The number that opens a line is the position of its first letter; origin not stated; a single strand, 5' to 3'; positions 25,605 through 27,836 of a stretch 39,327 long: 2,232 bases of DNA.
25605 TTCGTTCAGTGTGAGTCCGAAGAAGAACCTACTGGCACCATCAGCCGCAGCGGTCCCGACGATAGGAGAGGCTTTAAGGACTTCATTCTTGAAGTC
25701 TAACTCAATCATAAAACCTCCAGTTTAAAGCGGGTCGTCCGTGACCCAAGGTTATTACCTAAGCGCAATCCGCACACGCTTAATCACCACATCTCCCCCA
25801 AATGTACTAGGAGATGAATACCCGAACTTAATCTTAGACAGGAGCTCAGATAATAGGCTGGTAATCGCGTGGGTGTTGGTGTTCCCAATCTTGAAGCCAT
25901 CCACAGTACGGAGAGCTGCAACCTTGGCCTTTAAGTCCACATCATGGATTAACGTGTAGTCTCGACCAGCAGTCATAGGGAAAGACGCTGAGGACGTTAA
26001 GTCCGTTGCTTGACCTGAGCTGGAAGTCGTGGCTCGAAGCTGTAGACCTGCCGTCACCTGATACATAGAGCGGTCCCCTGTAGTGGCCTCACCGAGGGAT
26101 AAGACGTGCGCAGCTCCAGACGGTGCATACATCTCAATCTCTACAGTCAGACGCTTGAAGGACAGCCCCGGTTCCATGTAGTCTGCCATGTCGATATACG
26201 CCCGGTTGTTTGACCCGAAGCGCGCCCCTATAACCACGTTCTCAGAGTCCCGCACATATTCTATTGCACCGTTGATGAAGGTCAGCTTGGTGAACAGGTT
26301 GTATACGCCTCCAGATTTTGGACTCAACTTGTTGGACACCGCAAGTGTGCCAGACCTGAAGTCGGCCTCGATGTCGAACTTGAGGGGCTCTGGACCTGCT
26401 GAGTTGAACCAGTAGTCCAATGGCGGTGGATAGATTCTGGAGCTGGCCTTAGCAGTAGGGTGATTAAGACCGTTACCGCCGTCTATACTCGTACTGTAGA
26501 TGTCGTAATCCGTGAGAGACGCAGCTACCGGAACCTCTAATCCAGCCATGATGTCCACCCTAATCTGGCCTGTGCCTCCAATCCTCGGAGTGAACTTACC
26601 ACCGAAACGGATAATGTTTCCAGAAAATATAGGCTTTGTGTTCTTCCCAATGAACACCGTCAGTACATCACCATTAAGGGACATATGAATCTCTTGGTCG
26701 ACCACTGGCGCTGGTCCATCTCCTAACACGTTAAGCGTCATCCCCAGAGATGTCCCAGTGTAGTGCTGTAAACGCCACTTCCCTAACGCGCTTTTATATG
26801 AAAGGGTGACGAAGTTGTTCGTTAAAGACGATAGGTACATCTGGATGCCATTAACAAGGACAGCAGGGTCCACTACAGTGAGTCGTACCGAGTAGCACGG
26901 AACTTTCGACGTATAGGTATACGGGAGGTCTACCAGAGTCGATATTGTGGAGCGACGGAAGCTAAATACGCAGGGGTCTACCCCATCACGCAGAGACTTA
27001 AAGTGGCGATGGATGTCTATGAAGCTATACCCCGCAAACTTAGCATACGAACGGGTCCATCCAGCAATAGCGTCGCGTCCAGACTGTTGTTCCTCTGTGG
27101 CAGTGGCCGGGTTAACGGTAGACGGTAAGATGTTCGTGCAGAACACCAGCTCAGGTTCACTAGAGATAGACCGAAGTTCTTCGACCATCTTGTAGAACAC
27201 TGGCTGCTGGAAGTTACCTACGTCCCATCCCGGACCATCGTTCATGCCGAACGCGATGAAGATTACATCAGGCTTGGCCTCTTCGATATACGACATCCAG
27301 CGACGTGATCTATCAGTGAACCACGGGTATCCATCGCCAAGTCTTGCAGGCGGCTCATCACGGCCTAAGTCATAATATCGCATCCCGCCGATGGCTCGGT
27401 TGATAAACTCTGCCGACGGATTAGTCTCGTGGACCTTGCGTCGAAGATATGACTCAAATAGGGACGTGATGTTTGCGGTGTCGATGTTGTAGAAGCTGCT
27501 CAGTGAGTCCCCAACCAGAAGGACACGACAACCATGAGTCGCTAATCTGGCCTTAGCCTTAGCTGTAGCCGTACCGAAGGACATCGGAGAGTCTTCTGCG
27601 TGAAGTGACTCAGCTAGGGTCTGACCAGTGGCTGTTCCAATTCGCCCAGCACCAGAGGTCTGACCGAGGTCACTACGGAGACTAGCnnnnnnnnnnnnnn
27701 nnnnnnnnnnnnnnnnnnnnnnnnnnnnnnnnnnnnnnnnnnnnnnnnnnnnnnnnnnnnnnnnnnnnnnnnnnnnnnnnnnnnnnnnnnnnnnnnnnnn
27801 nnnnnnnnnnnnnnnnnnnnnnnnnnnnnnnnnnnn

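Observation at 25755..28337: Tail fiber carries an SGNH/GDSL esterase-like domain in place of the T7 receptor-binding tip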

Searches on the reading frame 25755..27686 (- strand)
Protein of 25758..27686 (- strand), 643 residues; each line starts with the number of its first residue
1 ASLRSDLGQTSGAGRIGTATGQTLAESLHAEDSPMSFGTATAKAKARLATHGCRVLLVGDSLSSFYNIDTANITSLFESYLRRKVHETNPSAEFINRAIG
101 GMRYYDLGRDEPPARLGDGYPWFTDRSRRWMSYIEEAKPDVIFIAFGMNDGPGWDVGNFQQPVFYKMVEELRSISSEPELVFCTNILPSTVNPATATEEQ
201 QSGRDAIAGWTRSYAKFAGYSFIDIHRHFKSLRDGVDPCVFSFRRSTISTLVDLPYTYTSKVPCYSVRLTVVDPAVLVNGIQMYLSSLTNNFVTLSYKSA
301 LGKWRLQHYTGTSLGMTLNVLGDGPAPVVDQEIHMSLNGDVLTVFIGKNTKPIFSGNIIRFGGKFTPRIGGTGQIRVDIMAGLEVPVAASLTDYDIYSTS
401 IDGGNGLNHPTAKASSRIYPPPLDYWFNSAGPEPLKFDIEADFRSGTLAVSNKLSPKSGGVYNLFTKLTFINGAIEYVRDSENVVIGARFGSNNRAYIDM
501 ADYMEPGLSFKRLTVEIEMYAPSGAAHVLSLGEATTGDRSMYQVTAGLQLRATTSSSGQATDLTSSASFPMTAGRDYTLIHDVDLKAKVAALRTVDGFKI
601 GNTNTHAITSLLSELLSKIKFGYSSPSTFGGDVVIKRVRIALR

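Call 8: search_dna_similar(query=window:25758-27650:-, collection=phages, mode=protein, max_rows=40)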
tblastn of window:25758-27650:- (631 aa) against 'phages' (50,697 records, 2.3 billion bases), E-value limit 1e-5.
Records with a match: 8; places in all: 8; records where one place covers at least 80% of the query: 4.
Best place of each record, by identity: 95-99% 2; <60% 6.
By first word of the organism name: Pectobacterium 4; Kayfunavirus 2; Escherichia 2.
By host as written in the record: Pectobacterium atrosepticum F41 3; - 2; Escherichia coli K-12 MG1655 2; Dickeya solani F155 1.
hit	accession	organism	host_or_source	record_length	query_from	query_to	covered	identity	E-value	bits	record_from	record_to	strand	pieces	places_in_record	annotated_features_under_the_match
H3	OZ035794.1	Kayfunavirus BDX03P1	-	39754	1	631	100%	98.7%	0e+0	1271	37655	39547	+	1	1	record has no annotation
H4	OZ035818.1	Kayfunavirus BDX03P1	-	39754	1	631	100%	98.7%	0e+0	1271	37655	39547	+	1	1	record has no annotation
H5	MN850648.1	Escherichia phage anhysbys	Escherichia coli K-12 MG1655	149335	1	628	100%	51.9%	0e+0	660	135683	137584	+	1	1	hypothetical protein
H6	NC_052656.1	Escherichia phage anhysbys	Escherichia coli K-12 MG1655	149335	1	628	100%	51.9%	0e+0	660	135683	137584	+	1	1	hypothetical protein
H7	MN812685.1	Pectobacterium phage Arno152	Pectobacterium atrosepticum F41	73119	35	411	60%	26.3%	5e-23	110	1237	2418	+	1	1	record has no annotation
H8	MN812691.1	Pectobacterium phage Horatius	Dickeya solani F155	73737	35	411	60%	26.3%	5e-23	110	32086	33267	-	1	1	tail spike protein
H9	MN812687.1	Pectobacterium phage Possum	Pectobacterium atrosepticum F41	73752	35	411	60%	26.3%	5e-23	110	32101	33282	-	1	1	tail spike protein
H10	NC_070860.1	Pectobacterium phage Possum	Pectobacterium atrosepticum F41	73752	35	411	60%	26.3%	5e-23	110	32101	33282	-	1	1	tail fiber protein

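Call 11: find_homologous_proteins(query=window:25758-27686:-, max_evalue=0.00001)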
Query window:25758-27686:- (643 aa): 43 proteins with E <= 0.00001 among 8000 candidates.
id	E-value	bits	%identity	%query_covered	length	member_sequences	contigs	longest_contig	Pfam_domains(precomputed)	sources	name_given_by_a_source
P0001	0.0e+0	1457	100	100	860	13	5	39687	PF18668.7,PF13472.13,PF03906.21,PF00657.29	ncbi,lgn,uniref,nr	ncbi:TPA: hypothetical protein SIE44_004371 [Escherichia coli]|uniref:phage tail fiber domain-contai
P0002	0.0e+0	1346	92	100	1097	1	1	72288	PF18668.7,PF13472.13,PF00657.29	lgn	-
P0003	3.2e-293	992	68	100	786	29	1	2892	PF18668.7,PF13472.13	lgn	-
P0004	6.2e-290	981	66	100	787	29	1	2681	PF18668.7,PF13472.13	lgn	-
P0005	1.0e-285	967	66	99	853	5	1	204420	PF13472.13,PF00657.29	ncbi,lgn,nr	ncbi:SGNH/GDSL hydrolase family protein [Escherichia coli]|nr:SGNH/GDSL hydrolase family protein [Es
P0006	8.0e-220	750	53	96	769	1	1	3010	PF13472.13,PF00657.29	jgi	-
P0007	4.1e-212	724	52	99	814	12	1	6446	PF13472.13,PF00657.29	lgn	-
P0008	2.3e-211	722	54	99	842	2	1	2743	PF13472.13,PF00657.29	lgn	-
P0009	2.6e-210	718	53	99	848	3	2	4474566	PF12571.14,PF13472.13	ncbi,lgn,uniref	ncbi:phage tail protein [Aeromonas media]|uniref:phage tail-collar fiber domain-containing protein n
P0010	1.0e-209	716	52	99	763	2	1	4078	PF13472.13,PF00657.29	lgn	-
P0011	1.0e-207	710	51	100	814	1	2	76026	PF18668.7,PF13472.13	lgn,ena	-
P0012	4.9e-207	707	52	100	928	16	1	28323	PF18668.7,PF12571.14,PF13472.13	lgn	-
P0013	2.4e-202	692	50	100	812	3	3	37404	PF18668.7,PF13472.13,PF00657.29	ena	-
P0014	3.9e-199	681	50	95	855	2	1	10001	PF18668.7,PF13472.13,PF00657.29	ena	-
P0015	3.8e-198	678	51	100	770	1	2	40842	PF18668.7,PF13472.13,PF00657.29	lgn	-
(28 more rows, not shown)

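Call 20: search_solved_structures(query=A1, max_evalue=1, show_alignments=2)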
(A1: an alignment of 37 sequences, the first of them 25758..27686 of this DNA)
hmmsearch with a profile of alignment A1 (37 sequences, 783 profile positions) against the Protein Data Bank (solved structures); distinct sequences matched with E-value up to 1: 12.
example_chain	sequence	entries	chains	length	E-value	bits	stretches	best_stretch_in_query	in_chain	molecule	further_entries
9d84_A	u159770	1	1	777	1.4e-18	69.8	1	62-206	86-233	Gp48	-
9occ_G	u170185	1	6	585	3.1e-17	65.3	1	5-165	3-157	Putative tail protein gp13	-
9lna_A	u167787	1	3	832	3.9e-17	65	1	60-174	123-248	Tail fibers protein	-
5w6h_A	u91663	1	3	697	4.7e-16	61.5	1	66-160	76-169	tailspike protein 4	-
9d80_D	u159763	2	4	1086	5.2e-16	61.3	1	73-198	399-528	Tail fiber protein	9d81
9vvr_A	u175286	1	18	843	5.2e-16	61.3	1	31-146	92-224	Tail spike protein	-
8x8m_A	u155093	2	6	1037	6.3e-15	57.7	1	23-162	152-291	Probable tail spike protein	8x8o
4oj5_A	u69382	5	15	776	1.1e-14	56.9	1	60-163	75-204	Tailspike protein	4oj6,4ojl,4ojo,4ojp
6nw9_A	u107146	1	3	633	3.7e-11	45.3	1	61-143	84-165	Tailspike protein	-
5w6f_A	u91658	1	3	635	3.7e-11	45.3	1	61-143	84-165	tailspike protein 3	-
4qnl_A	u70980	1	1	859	5e-06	28.3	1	65-150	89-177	Tail fiber protein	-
4jgg_A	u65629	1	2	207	0.86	11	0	270-305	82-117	Esterase TesA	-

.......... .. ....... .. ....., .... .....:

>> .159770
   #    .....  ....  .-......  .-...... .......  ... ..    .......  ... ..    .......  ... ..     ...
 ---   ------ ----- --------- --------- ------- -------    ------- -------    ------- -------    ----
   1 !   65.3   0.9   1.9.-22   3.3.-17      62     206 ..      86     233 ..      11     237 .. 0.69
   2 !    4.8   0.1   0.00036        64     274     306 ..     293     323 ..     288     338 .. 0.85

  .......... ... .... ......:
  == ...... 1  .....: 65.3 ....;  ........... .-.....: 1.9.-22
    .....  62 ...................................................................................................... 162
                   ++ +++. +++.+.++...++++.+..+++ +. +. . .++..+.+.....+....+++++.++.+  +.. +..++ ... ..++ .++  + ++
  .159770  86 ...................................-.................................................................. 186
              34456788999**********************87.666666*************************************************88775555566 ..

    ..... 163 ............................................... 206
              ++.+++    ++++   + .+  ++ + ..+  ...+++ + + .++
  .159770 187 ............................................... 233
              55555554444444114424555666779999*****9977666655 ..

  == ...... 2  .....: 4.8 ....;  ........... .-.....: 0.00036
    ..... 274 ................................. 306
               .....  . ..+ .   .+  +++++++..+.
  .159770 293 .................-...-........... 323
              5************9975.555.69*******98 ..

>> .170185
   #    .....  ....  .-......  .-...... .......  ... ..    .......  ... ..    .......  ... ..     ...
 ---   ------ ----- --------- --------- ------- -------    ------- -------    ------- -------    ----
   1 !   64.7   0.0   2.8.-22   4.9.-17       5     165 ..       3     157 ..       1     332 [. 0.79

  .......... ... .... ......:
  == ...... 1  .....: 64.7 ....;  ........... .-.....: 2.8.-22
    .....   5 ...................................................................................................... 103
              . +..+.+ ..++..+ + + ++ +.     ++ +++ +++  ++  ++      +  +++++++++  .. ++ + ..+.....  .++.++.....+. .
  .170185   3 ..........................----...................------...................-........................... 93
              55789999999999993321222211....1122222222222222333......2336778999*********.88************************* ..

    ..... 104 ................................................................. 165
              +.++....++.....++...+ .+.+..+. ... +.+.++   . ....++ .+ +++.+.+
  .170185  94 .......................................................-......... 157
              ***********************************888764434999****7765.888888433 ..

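Call 21: predict_structure(alignment_id=A1)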
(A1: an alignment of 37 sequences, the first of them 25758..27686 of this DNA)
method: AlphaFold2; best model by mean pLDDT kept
length: 643 residues; sequences in the alignment: 37
mean_pLDDT: 88.2   pTM: 0.82
mean pLDDT of the five models: 88.2, 87.6, 85.1, 84.7, 84.7
residues with pLDDT >= 90: 371; 70-90: 235; 50-70: 35; < 50: 2
segments of 3 or more residues with pLDDT < 50: none
pLDDT, mean of each block of 10 residues (from residue 1): 78 83 78 75 86 92 75 79 92 93 90 74 86 93 93 88 90 89 95 91 94 91 95 91 84 95 94 94 93 94 91 72 91 93 85 90 94 95 89 89 84 91 87 66 92 74 91 92 89 93 82 94 94 86 94 92 87 90 93 80 90 90 90 95 87
secondary structure, 60 per line:
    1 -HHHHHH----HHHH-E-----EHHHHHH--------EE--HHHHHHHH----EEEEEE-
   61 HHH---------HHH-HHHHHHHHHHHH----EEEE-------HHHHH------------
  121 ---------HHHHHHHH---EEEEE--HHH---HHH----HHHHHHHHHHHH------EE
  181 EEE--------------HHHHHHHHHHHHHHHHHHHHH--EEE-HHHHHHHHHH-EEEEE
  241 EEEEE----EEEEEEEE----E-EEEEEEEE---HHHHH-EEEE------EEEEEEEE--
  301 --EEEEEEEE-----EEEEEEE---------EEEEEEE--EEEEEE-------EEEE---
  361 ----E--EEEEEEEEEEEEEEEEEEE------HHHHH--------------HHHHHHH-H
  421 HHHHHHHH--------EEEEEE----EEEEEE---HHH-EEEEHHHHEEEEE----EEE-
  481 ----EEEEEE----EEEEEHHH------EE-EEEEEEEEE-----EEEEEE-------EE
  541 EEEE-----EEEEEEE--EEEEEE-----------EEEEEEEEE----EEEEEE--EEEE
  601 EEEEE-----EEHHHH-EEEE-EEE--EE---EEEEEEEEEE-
elements in order: H2-7 H12-15 H24-29 H42-49 E54-59 H77-88 E93-96 H104-108 H130-137 E141-145 H161-172 E179-183 H198-218 E221-223 H225-234 E236-245 E250-257 E264-271 H275-279 E281-284 E291-298 E303-310 E316-322 E332-338 E341-346 E354-357 E368-386 H393-397 H412-418 H420-428 E437-442 E447-452 E460-463 H464-467 E468-472 E477-479 E485-490 E495-499 E512-520 E526-531 E539-544 E550-556 E559-564 E576-584 E589-594 E597-605 H613-616 E618-621 E623-625 E633-642
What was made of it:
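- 26982..27539 (-): Residues 267-452: N-terminal part of the SGNH esterase fold (beta1-beta5). Block I Ser278 (nt 27504-27506), block II Gly318 (27384-27386), block III Asn366 (27240-27242). DSSP on the AF2 model (call 21).
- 26529..26981 (-): Residues 453-603: ConA/LamG-like beta-sandwich inserted into the SGNH fold. All-beta in the model (call 21).
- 25758..26387 (-): Residues 651-860: C-terminal ConA/LamG-like beta-sandwich (distal domain, probably glycan binding and/or trimer stabilisation). DSSP (call 21).
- The AF2 model has pLDDT 88 and pTM 0.82, with five-strand alpha/beta topology (call 21).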

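Call 34: fold_search(model_id=the predicted structure, library=pdb)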
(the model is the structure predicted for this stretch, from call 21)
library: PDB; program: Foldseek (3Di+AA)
matches with E <= 10: 1935; with E <= 0.001: 330
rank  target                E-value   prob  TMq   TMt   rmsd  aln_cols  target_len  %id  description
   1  5xau_A                9.3e-11  1.00  0.17  0.18  21.8       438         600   10  Crystal structure of integrin binding fragment of laminin-511 (released 2017-09-20)
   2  6cw1_B                1.4e-10  1.00  0.17  0.27  20.7       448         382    9  Crystal structure of Neurexin-1 alpha ectodomain fragment, L2-L3 (released 2018-09-19)
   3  5xau_D                2.7e-10  1.00  0.16  0.18  21.5       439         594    9  Crystal structure of integrin binding fragment of laminin-511 (released 2017-09-20)
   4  4han_A                3.6e-10  1.00  0.16  0.31  17.2       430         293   11  Crystal structure of Galectin 8 with NDP52 peptide (released 2013-03-20)
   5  6cw1_A                4.8e-10  1.00  0.17  0.27  20.6       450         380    9  Crystal structure of Neurexin-1 alpha ectodomain fragment, L2-L3 (released 2018-09-19)
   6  3vkl_A                6.3e-10  1.00  0.16  0.33  18.9       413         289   11  Protease-resistant mutant form of human Galectin-8 in complex with two lactose molecules (released 2012-09-12)
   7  2jd4_A                8.9e-10  1.00  0.17  0.28  23.5       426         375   12  Mouse laminin alpha1 chain, domains LG4-5 (released 2007-02-27)
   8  3qcw_A                1.0e-09  1.00  0.18  0.13  16.8       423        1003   10  Structure of neurexin 1 alpha (domains LNS1-LNS6), no splice inserts (released 2011-06-15)
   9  5ik7_B                1.4e-09  1.00  0.17  0.27  22.6       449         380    9  Laminin A2LG45 I-form, Apo. (released 2016-08-10)
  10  5ik4                  1.5e-09  1.00  0.18  0.29  22.2       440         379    9  Laminin A2LG45 C-form, Apo. (released 2016-08-10)
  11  5ik8_B                2.0e-09  1.00  0.16  0.27  21.5       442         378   10  Laminin A2LG45 I-form, G6/7 bound. (released 2016-08-10)
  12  5mc9_A                2.0e-09  1.00  0.18  0.19  21.8       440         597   10  Crystal structure of the heterotrimeric integrin-binding region of laminin-111 (released 2017-02-08)
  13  3r05_A                2.1e-09  1.00  0.18  0.13  17.6       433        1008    9  Structure of neurexin 1 alpha (domains LNS1-LNS6), with splice insert SS3 (released 2011-06-15)
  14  3poy_A                4.1e-09  1.00  0.18  0.12  19.2       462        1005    9  Crystal Structure of the alpha-Neurexin-1 ectodomain, LNS 2-6 (released 2011-06-08)
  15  2wjs                  5.8e-09  1.00  0.18  0.22  22.0       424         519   13  Crystal structure of the LG1-3 region of the laminin alpha2 chain (released 2009-06-23)
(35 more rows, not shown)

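Call 38: get_annotated_region(hit=H10, flank=2500)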
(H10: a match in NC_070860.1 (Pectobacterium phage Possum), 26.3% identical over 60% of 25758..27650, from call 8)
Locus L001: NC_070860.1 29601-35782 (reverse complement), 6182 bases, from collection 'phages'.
description: Pectobacterium phage Possum, complete genome.
organism: Pectobacterium phage Possum (NCBI taxid 2686301)
taxonomy: Viruses; Duplodnaviria; Heunggongvirae; Uroviricota; Caudoviricetes; Schitoviridae; Cbunavirus; Cbunavirus possum
host: Pectobacterium atrosepticum F41; source: waste water; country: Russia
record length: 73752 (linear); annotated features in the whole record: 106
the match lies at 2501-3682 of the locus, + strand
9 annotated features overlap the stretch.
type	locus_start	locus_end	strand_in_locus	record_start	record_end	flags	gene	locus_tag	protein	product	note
CDS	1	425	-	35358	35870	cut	-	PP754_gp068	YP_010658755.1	HNH endonuclease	-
CDS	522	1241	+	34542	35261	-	-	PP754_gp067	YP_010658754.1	tail protein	tail fiber protein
CDS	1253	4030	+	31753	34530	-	-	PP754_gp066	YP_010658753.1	tail fiber protein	tail spike protein, polysaccharide deacetylase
CDS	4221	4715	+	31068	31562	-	-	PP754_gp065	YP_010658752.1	endolysin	-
CDS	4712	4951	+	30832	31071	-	-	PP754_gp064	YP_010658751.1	holin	-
CDS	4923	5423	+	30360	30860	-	-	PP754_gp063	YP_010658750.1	Rz-like spanin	-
CDS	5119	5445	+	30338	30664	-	-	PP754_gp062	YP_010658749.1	Rz-like spanin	-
CDS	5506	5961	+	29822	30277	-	-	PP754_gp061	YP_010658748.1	Hoc-like head decoration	-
CDS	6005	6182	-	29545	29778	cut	-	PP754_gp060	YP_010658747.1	hypothetical protein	-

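Call 39: get_annotated_region(hit=H6, flank=6000)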
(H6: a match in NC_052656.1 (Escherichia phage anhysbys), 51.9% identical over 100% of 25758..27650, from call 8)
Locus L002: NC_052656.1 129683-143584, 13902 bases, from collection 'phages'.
description: Escherichia phage anhysbys, complete genome.
organism: Escherichia phage anhysbys (NCBI taxid 2696383)
taxonomy: Viruses; Duplodnaviria; Heunggongvirae; Uroviricota; Caudoviricetes; Stephanstirmvirinae; Phapecoctavirus; Phapecoctavirus anhysbys
host: Escherichia coli K-12 MG1655; source: wastewater; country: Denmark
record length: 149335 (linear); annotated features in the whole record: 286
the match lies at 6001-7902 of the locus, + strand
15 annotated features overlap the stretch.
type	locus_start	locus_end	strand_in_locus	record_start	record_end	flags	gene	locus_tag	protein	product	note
CDS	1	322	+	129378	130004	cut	-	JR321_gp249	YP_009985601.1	hypothetical protein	PVOGs: VOG4550; Hypothetical protein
CDS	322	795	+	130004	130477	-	-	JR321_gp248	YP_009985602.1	tail fiber protein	PVOGs: VOG5264; Hypothetical protein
CDS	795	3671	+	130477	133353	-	-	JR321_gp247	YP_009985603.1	tail protein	PVOGs: VOG1347; tail fiber [Escherichia phage 121Q]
CDS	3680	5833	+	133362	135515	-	-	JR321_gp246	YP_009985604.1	hypothetical protein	PVOGs: VOG9959; Hypothetical protein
CDS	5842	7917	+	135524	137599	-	-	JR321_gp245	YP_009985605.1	hypothetical protein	Hypothetical protein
CDS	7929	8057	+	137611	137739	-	-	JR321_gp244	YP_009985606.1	hypothetical protein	Hypothetical protein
CDS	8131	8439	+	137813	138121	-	-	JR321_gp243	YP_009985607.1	tail protein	tail spike protein 3 [Salmonella phage Sh19]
CDS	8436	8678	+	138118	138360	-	-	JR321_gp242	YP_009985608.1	membrane protein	PVOGs: VOG5254; Hypothetical protein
CDS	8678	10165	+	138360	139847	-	-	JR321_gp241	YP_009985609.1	baseplate wedge subunit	PVOGs: VOG4691; Hypothetical protein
CDS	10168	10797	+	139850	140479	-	-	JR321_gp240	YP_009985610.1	baseplate protein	Hypothetical protein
CDS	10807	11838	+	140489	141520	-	-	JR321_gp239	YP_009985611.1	tail fiber protein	putative gpH domain protein [Escherichia phage phAPEC8]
repeat_region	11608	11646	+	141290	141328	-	-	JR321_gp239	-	-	-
CDS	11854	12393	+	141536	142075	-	-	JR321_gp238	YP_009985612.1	tail fiber assembly protein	PVOGs: VOG0227; Hypothetical protein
CDS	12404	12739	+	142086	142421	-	-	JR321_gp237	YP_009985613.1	lipoprotein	PVOGs: VOG5307; Hypothetical protein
CDS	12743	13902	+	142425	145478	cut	-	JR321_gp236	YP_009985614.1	colanic acid degradation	putative colanic acid-degrading protein [Escherichia phage phAPEC8]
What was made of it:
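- The closest annotated phage relative, anhysbys, was propagated on O-antigen-less K-12 (call 39), so an O-antigen substrate is not guaranteed. A 52%-identical module sits in the tail-fibre cluster of Phapecoctavirus anhysbys, which was isolated on O-antigen-less K-12 MG1655 (calls 8, 39).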
